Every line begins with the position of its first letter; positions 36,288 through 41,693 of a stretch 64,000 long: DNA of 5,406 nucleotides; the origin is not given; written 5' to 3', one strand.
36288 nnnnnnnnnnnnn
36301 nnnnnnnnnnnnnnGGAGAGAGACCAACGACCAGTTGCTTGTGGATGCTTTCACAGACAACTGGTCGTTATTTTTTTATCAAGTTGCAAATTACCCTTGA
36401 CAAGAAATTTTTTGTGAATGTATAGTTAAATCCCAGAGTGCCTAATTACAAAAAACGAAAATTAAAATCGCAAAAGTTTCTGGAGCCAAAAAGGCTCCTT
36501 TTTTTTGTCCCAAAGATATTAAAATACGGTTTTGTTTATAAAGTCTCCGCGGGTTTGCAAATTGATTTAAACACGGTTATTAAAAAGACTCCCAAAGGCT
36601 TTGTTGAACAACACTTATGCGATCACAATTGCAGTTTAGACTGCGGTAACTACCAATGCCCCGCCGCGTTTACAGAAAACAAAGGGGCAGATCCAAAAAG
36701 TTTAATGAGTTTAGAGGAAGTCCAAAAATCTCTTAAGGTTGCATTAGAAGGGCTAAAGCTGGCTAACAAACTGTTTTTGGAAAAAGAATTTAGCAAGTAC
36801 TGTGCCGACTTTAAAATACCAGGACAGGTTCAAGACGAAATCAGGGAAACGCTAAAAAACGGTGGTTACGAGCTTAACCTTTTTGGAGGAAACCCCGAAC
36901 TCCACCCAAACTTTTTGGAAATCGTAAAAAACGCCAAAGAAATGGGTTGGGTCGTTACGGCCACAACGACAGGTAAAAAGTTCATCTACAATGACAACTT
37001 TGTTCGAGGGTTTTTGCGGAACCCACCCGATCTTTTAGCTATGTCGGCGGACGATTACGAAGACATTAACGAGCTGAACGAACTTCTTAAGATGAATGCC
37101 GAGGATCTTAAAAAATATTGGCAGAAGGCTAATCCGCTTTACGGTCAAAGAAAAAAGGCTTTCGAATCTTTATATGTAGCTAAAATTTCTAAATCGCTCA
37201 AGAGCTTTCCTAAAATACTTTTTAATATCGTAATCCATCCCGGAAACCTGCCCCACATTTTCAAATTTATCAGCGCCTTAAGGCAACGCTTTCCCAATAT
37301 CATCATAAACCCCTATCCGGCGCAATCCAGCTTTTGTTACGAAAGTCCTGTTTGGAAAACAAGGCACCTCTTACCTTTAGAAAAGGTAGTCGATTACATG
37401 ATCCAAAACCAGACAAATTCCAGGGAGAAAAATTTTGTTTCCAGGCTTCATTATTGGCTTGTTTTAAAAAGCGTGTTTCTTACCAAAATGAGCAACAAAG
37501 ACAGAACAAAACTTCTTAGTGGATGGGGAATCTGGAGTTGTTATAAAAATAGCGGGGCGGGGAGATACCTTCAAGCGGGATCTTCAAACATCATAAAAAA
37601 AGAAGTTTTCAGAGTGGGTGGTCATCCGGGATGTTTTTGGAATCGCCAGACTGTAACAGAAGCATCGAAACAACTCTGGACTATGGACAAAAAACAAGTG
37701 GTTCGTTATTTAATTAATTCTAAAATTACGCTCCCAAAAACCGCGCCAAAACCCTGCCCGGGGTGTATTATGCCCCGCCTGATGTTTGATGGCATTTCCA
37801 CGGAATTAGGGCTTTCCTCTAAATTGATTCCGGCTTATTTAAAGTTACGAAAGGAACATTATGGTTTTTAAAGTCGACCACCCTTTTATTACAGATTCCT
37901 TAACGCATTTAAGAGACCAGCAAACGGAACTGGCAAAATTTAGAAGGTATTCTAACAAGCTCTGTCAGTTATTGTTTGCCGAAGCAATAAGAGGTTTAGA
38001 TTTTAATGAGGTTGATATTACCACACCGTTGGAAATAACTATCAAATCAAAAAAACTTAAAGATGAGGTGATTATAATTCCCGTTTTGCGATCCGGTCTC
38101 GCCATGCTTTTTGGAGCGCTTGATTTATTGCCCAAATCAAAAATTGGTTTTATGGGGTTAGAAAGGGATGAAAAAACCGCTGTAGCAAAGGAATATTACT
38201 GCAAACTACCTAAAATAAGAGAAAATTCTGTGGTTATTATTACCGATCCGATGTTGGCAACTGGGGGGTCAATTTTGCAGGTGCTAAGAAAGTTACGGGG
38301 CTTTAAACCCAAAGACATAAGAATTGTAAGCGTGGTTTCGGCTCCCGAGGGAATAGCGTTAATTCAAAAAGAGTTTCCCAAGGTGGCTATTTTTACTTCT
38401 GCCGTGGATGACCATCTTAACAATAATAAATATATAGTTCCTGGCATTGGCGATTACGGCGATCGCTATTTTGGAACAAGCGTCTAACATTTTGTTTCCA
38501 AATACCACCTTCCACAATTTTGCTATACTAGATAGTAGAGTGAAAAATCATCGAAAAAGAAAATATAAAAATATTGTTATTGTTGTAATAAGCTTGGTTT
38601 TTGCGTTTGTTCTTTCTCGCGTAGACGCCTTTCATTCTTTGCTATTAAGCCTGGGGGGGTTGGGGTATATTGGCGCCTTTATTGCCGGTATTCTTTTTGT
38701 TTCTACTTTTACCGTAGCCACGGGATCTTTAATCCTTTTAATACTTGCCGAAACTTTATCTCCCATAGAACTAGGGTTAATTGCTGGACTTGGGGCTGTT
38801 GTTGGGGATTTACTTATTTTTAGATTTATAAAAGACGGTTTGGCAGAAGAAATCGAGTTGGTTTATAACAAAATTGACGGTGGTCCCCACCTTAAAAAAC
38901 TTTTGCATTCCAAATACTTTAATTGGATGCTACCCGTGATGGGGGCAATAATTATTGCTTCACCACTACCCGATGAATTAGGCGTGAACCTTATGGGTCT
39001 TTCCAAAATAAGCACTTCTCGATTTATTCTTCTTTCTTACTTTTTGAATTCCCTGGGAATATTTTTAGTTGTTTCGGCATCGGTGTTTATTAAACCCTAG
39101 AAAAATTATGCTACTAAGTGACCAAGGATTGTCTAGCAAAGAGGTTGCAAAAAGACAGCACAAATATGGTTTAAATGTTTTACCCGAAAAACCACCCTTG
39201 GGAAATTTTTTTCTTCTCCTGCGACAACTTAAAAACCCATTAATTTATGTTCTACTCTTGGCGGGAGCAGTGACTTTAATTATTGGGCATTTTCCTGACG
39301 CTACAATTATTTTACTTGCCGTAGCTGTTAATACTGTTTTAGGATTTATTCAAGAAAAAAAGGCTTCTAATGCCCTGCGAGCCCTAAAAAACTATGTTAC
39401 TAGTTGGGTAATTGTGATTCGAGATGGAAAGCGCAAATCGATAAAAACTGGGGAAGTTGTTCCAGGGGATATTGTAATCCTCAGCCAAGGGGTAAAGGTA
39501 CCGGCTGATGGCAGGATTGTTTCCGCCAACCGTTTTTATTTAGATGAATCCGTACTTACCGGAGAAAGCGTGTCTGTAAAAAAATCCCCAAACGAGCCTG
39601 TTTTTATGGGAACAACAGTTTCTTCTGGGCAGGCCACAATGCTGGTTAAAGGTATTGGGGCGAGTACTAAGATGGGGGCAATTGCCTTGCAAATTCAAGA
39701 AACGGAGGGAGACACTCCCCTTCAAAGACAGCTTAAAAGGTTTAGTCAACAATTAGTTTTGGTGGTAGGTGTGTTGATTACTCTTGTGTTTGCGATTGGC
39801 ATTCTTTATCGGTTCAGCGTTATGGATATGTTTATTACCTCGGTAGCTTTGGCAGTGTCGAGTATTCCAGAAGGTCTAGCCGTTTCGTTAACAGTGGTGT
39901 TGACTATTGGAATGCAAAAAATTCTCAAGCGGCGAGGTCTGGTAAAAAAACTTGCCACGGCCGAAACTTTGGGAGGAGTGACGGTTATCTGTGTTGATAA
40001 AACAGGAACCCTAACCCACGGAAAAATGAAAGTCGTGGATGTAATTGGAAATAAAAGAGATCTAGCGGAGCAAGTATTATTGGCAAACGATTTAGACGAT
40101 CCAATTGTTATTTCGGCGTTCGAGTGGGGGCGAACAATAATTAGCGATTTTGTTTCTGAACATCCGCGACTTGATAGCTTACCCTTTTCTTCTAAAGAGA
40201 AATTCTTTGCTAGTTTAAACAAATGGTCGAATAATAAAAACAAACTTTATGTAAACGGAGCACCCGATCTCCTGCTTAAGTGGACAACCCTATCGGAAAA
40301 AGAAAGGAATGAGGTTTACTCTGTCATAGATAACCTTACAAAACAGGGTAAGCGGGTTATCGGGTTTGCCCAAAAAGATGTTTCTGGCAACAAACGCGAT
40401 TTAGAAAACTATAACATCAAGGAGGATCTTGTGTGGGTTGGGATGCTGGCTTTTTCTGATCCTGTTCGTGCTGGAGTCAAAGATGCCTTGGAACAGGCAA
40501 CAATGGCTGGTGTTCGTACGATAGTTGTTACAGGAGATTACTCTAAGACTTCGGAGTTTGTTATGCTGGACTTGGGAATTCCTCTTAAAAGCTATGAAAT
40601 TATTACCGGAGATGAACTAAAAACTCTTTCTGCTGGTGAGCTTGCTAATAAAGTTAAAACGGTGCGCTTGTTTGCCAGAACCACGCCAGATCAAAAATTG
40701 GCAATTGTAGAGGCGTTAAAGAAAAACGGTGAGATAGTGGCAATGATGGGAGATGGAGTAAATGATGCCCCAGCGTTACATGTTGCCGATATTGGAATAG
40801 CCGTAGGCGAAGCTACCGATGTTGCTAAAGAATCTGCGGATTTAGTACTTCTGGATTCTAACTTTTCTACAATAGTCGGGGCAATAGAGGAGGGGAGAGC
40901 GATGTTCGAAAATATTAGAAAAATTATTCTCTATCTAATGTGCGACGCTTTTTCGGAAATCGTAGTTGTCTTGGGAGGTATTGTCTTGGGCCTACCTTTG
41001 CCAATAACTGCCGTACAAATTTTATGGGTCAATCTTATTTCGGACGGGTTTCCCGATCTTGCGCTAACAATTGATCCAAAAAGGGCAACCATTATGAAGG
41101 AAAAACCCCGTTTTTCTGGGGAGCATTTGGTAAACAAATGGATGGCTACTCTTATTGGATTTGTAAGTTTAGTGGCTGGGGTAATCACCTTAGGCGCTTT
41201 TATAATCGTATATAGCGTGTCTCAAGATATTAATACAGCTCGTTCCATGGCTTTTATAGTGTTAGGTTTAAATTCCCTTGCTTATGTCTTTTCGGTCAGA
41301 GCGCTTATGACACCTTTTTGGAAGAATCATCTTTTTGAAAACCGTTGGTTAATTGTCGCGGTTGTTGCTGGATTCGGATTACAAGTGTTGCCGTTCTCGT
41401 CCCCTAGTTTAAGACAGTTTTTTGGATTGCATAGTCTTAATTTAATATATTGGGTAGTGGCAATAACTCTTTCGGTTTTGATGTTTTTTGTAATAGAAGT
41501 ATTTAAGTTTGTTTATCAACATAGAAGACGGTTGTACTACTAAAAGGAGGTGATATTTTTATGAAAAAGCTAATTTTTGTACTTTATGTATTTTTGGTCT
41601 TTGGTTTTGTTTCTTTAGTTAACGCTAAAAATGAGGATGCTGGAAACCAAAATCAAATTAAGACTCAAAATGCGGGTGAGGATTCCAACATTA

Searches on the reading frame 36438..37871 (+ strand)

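Call 8: search_protein_families(library=pfam, proteins=[window:36438-37871:+], max_evalue=0.001)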
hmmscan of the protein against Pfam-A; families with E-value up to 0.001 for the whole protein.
window:36438-37871:+ (477 aa): 1 family
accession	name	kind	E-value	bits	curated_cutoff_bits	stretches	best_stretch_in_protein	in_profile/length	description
PF04055.27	Radical_SAM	-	0.00029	21.5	29.5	0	125-226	27-118/166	Radical SAM superfamily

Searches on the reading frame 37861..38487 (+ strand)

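Call 8: search_protein_families(library=pfam, proteins=[window:37861-38487:+], max_evalue=0.001)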
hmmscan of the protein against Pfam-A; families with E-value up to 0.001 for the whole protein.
window:37861-38487:+ (208 aa): 2 families
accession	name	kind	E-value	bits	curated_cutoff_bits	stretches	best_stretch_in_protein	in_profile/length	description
PF14681.12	UPRTase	-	2.5e-66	223.5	27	1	5-206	2-206/206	Uracil phosphoribosyltransferase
PF00156.33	Pribosyltran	-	1.1e-09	38.2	26.3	1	68-171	29-136/158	Phosphoribosyl transferase domain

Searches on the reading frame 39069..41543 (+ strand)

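Call 8: search_protein_families(library=pfam, proteins=[window:39069-41543:+], max_evalue=0.001)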
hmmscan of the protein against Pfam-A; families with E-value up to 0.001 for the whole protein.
window:39069-41543:+ (824 aa): 6 families
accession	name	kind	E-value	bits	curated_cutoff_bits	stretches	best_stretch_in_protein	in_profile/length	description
PF00122.25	E1-E2_ATPase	-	4.2e-46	157.2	28.1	1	114-287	7-180/181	E1-E2 ATPase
PF00689.26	Cation_ATPase_C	-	1.1e-42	146.2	27.3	1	643-815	1-175/175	Cation transporting ATPase, C-terminus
PF00702.32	Hydrolase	-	2.6e-20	74.1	26.4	1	305-574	2-191/191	haloacid dehalogenase-like hydrolase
PF00690.31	Cation_ATPase_N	-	3.5e-15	55.8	20.4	1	18-68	18-68/69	Cation transporter/ATPase, N-terminus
PF08282.18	Hydrolase_3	-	3.2e-07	30.8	20.9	1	546-603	195-252/255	haloacid dehalogenase-like hydrolase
PF13246.12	Cation_ATPase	-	2.6e-05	24.6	21.7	1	341-404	35-86/91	Cation transport ATPase (P-type)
